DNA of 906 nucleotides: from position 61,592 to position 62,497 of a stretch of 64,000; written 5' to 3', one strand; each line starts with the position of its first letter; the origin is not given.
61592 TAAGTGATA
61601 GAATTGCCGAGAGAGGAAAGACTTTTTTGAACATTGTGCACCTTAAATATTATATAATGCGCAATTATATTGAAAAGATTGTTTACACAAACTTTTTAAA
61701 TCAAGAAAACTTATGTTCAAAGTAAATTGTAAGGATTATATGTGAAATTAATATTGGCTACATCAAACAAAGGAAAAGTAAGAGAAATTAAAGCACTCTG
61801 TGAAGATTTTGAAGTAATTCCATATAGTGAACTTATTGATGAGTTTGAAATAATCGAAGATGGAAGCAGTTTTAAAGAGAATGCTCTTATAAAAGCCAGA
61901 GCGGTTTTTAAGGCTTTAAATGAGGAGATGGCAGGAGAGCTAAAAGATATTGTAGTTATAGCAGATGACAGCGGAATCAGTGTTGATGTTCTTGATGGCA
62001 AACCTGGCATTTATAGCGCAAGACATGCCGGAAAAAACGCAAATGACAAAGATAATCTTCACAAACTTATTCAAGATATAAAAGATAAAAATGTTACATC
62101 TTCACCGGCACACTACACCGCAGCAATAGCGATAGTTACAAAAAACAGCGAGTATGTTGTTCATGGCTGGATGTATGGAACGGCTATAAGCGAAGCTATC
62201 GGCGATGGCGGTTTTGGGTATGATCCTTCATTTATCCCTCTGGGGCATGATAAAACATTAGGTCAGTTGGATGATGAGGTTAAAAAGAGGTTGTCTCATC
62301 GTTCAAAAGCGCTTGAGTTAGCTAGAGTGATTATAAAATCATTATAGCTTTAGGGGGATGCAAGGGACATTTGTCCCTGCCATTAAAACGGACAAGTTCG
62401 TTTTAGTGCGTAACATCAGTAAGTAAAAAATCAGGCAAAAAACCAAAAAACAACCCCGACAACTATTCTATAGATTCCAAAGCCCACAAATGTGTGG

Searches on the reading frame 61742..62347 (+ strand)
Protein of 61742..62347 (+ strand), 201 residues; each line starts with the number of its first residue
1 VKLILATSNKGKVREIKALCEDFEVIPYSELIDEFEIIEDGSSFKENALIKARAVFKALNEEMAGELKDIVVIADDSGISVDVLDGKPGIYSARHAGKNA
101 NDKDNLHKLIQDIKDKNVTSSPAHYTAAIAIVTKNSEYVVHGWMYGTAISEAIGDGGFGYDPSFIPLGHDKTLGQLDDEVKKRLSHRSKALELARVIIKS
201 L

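Call 59: search_protein_families(library=pfam, proteins=[window:61742-62347:+], max_evalue=0.001)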
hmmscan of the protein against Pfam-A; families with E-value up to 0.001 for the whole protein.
window:61742-62347:+ (201 aa): 1 family
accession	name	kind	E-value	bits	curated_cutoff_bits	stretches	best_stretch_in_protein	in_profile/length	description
PF01725.21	Ham1p_like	-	2.1e-52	178.2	22.5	1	3-192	1-181/186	Ham1 family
